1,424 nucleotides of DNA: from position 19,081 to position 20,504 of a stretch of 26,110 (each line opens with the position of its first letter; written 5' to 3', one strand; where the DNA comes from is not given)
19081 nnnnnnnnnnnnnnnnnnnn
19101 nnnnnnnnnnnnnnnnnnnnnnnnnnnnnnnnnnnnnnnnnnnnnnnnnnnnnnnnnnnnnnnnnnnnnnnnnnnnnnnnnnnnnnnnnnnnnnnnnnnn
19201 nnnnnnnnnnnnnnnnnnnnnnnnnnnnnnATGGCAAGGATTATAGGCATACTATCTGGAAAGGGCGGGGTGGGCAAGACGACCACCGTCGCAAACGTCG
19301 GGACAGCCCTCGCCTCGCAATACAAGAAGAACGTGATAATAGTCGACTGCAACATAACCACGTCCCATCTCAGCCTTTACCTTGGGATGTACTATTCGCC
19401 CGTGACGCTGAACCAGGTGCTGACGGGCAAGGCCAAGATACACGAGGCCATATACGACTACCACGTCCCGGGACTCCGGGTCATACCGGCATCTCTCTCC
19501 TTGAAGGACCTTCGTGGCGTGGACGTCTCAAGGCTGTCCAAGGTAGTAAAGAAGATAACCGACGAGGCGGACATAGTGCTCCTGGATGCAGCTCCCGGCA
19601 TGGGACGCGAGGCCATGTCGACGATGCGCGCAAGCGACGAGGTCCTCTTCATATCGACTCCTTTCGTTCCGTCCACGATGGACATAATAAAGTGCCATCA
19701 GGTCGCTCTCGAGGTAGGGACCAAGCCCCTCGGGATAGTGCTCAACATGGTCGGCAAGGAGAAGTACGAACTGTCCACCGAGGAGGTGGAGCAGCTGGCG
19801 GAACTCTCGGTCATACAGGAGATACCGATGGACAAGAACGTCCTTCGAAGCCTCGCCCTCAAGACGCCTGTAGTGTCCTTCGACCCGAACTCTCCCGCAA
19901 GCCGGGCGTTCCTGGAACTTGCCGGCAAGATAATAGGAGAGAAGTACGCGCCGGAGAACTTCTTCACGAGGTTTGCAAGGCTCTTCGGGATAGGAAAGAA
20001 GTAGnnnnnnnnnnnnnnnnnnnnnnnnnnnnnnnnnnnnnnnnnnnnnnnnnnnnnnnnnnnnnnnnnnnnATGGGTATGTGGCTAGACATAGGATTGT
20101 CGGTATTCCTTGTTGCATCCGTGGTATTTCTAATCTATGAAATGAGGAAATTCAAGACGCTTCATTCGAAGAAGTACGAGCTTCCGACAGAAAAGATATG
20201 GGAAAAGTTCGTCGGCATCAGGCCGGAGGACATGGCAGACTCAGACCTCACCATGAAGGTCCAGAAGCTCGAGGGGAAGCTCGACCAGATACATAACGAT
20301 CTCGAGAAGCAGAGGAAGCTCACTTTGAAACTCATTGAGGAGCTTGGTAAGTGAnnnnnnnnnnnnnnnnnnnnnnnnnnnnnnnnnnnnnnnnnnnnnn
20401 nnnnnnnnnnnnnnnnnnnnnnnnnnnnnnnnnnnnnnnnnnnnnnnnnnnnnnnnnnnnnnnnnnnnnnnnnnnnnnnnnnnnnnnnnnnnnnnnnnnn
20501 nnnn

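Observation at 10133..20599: Identical 13-aa motif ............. in the disordered arms of two proteins 10 kb apart, differing only at synonymous sites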

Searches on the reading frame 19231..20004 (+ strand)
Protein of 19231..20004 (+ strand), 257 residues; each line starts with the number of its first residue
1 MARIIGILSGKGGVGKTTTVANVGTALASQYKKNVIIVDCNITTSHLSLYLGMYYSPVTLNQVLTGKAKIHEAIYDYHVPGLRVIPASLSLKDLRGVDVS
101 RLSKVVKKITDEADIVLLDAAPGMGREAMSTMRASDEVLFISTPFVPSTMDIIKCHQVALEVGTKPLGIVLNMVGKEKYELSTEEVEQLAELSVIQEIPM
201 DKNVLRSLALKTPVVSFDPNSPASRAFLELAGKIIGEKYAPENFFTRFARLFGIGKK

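Call 6: search_protein_families(library=pfam, proteins=[window:19231-20004:+], max_evalue=0.01)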
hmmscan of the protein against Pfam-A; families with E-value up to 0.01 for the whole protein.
window:19231-20004:+ (257 aa): 12 families
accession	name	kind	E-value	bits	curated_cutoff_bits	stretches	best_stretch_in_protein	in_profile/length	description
PF10609.15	ParA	-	5.4e-19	69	27.1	1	3-234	4-245/246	NUBPL iron-transfer P-loop NTPase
PF13614.12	AAA_31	-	5.8e-19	69.1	27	1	3-141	2-146/177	AAA domain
PF01656.29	CbiA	-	7.2e-17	62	25.4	1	6-211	2-122/125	CobQ/CobB/MinD/ParA nucleotide binding domain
PF00142.24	Fer4_NifH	-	5.7e-12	46.1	25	2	8-62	5-58/271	4Fe-4S iron sulfur cluster binding proteins, NifH/frxC family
PF06564.18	CBP_BcsQ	-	3.2e-06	27.3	21.3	1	9-232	8-231/234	Cellulose biosynthesis protein BcsQ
PF02374.21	ArsA_ATPase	-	4.4e-05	23.3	24.3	1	7-37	5-35/305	Anion-transporting ATPase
PF03796.21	DnaB_C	-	0.00021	21.2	27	1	7-125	23-142/255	DnaB-like helicase C terminal domain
PF09140.17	MipZ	-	0.00056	19.7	20.7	1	7-151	5-135/262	ATPase MipZ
PF13401.12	AAA_22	-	0.00089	20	27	0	5-50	7-51/130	AAA domain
PF00004.35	AAA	-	0.0016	19.3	21.2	0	7-128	2-73/131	ATPase family associated with various cellular activities (AAA)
PF00448.28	SRP54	-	0.0061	16.6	22.7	0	7-39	5-36/196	SRP54-type protein, GTPase domain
PF25199.1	nSTAND_NTPase5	-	0.0097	16.2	34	0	7-43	45-81/145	Novel STAND NTPase 5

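Call 21: find_related_loci(query=window:19231-20001:+, collection=genome_contigs, flank=10000)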
Query window:19231-20001:+ (257 aa) in genome_contigs; peptide patterns used: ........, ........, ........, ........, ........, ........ (x = any residue, [..] = any of these).
108 stretches matched a pattern; 17 encode a relative of the query (tblastn E <= 1e-3); 17 distinct loci.
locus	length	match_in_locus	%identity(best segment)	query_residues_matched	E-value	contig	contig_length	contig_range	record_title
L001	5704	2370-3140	89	1-257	1e-157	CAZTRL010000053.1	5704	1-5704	MAG TPA_asm: uncultured archaeon isolate binchicken_co151_62 genome assembly, contig: NODE_25236_length_5704_cov_7.20446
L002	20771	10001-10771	88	1-257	1e-155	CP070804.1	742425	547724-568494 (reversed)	MAG: Candidatus Aenigmatarchaeota archaeon isolate bin1329 chromosome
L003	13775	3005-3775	87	1-257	5e-153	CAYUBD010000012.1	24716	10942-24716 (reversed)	MAG TPA_asm: uncultured archaeon isolate binchicken_co34_528 genome assembly, contig: NODE_3063_length_24716_cov_7.24978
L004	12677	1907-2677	86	1-257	3e-152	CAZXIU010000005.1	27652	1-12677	MAG TPA_asm: uncultured archaeon isolate binchicken_co129_810 genome assembly, contig: NODE_4574_length_27652_cov_5.9667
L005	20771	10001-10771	86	1-257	2e-151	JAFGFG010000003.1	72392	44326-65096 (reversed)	MAG: Candidatus Aenigmatarchaeota archaeon isolate Zod_Metabat.1300 k87_1562532, whole genome shotgun sequence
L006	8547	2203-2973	85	1-257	5e-151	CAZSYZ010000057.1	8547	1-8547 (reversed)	MAG TPA_asm: uncultured archaeon isolate binchicken_co89_221 genome assembly, contig: NODE_17166_length_8547_cov_5.11917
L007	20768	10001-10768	85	1-256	8e-151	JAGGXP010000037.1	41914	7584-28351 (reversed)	MAG: Candidatus Aenigmatarchaeota archaeon isolate AUK155 PB_MBMC_109_c_000000000039, whole genome shotgun sequence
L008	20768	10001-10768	84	1-256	1e-146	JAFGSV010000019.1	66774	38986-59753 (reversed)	MAG: Candidatus Aenigmatarchaeota archaeon isolate Zod_Metabat.932 k87_9457405, whole genome shotgun sequence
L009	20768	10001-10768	84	1-256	1e-140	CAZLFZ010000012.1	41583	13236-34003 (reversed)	MAG TPA_asm: uncultured archaeon isolate binchicken_co262_246 genome assembly, contig: NODE_753_length_41583_cov_13.3940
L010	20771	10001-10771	67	1-257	7e-125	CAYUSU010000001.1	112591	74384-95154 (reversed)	MAG TPA_asm: uncultured archaeon isolate binchicken_co81_500 genome assembly, contig: NODE_100_length_112591_cov_6.98485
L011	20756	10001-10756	69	1-252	3e-124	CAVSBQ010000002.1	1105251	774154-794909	MAG: Candidatus Aenigmarchaeota archaeon isolate MFD04408.bin.2.45 genome assembly, contig: contig_22876, whole genome s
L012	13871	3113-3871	67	1-253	3e-120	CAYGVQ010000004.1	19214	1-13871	MAG TPA_asm: uncultured archaeon isolate ERP119294_co3_274 genome assembly, contig: NODE_1666_length_19214_cov_10.066757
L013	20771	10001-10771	66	1-257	5e-120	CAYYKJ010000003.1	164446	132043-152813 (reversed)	MAG TPA_asm: uncultured archaeon isolate SRP141376_co1_226 genome assembly, contig: NODE_170_length_164446_cov_13.936438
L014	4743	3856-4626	65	1-257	4e-120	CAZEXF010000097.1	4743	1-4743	MAG TPA_asm: uncultured archaeon isolate SRP214966_co4_448 genome assembly, contig: NODE_28132_length_4743_cov_4.184940,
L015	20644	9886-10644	67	1-252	8e-118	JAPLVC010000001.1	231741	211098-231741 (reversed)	MAG: Candidatus Aenigmatarchaeota archaeon isolate LacPavin_0920_SED3_MAG_50_31 LacPavin_0920_SED3_scaffold_3163924, who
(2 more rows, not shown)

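Call 35: search_protein_families(library=ncbifam, proteins=[window:19231-20004:+], max_evalue=0.01)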
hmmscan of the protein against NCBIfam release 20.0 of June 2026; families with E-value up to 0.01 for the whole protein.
window:19231-20004:+ (257 aa): 30 families (the best 25 are shown)
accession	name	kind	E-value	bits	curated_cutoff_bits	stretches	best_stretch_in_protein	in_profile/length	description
TIGR01969.1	minD_arch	subfamily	8.5e-73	244.6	201.75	1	3-241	1-237/251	cell division ATPase MinD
TIGR01968.1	minD_bact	equivalog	3.7e-30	105.1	212.9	1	2-244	1-246/261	septum site-determining protein MinD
NF008079.0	PRK10818.1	equivalog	1.5e-19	70.4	508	1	1-239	1-251/270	septum site-determining protein MinD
TIGR03371.1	cellulose_yhjQ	equivalog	5.9e-16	58.7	157.85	1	3-232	2-239/246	cellulose biosynthesis protein BcsQ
NF041136.1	MrpORP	equivalog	1.3e-14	54.3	450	1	3-238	6-252/365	iron-sulfur cluster carrier protein MrpORP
NF041546.1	ParA_partition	equivalog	4.8e-14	52.4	180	2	4-43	1-39/203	ParA family partition ATPase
TIGR01007.1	eps_fam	subfamily_domain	6.3e-14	52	108.05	1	4-178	19-194/204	polysaccharide biosynthesis tyrosine autokinase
TIGR03018.1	pepcterm_TyrKin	hypoth_equivalog_domain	2.5e-11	43.3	230.65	1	5-142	38-179/207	XrtA-associated tyrosine autokinase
TIGR01287.1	nifH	equivalog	2.6e-11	43.4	394.35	2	8-52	5-48/275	nitrogenase iron protein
NF009701.0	PRK13230.1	subfamily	6.7e-10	38.4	350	1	8-42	6-39/291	nitrogenase reductase-like protein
NF033200.1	F430_CfbC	exception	2.4e-09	37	402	1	8-238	5-242/260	Ni-sirohydrochlorin a,c-diamide reductive cyclase ATP-dependent reductase subunit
NF047398.1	AAA_KGGVGR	domain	7.1e-09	36.2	90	1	3-40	3-39/190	KGGVGR-motif variant AAA ATPase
TIGR03453.1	partition_RepA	equivalog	1.6e-08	33.8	348.45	1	3-176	105-294/387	plasmid partitioning protein RepA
NF008568.0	PRK11519.1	equivalog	3.4e-08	32.2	1068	1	12-124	536-647/720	tyrosine-protein kinase Wzc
TIGR03815.1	CpaE_hom_Actino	equivalog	1.9e-07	30.5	154.45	1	2-208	111-315/340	septum site-determining protein Ssd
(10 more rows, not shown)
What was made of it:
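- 19231..20004 (+): Archaeal MinD-type ATPase with a C-terminal amphipathic tail (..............). It lies just upstream of the small gene and B, and is a candidate partner of the motif (inference only). TIGR01969 at 244.6 bits, above the 201.75 cutoff: call 35.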

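Call 36: search_solved_structures(query=window:19231-20004:+, max_evalue=1e-10)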
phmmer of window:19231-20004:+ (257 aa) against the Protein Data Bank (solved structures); distinct sequences matched with E-value up to 1e-10: 13.
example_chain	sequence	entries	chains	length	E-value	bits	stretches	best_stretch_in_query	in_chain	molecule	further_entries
1hyq_A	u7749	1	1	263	1e-48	169.5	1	1-236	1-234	CELL DIVISION INHIBITOR (MIND-1)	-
1g3q_A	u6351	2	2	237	1.6e-38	136.1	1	1-234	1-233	CELL DIVISION INHIBITOR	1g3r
1ion_A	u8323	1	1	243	4.1e-36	128.2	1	1-234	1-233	PROBABLE CELL DIVISION INHIBITOR MIND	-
4v03_A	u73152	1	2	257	9.4e-21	77.9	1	1-239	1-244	SITE-DETERMINING PROTEIN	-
4v02_A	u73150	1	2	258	3.1e-20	76.2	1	1-239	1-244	SITE-DETERMINING PROTEIN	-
6riq_C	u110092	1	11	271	8.2e-19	71.5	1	1-245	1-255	Site-determining protein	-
3q9l_A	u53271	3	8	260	2e-18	70.3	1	1-238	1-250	Septum site-determining protein minD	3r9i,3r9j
5j1j_A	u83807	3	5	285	4.8e-16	62.5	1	3-234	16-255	Site-determining protein | Transcriptional antiactivator FleN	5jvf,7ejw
8pb9_A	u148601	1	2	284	1.3e-15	61.1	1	3-234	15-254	Antiactivator FleN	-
8p53_A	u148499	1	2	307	1.6e-15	60.8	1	3-234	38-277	Antiactivator FleN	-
4rz2_A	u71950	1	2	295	1.4e-14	57.7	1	3-239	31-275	Site-determining protein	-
4rz3_A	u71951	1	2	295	3.6e-14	56.3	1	3-239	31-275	Site-determining protein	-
3ea0_A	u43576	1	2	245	3.6e-11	46.5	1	3-231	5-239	ATPase, ParA family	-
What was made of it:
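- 19231..20004 (+): PDB 1hyq at E 1e-48: call 36.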

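Call 68: search_protein_families(library=padloc, proteins=[window:19231-20004:+], max_evalue=0.001)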
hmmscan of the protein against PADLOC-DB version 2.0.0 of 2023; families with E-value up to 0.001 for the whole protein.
window:19231-20004:+ (257 aa): 1 family
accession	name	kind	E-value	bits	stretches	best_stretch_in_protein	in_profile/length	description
PDLC04559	PDC-M28B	-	6.9e-05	20.1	1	7-41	133-166/438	-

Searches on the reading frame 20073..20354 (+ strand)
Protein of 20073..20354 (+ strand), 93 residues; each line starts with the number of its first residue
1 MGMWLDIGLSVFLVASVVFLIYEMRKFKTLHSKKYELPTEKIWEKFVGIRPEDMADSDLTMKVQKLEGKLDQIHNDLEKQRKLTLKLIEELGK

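Call 6: search_protein_families(library=pfam, proteins=[window:20073-20354:+], max_evalue=0.01)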
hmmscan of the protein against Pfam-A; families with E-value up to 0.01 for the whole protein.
window:20073-20354:+ (93 aa): 0 families

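Call 35: search_protein_families(library=ncbifam, proteins=[window:20073-20354:+], max_evalue=0.01)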
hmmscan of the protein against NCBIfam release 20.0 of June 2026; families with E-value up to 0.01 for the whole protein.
window:20073-20354:+ (93 aa): 1 family
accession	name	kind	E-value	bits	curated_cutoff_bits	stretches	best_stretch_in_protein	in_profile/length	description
NF009641.0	PRK13169.1-2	equivalog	0.0092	16.5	128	0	55-90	2-37/115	DNA replication initiation control protein YabA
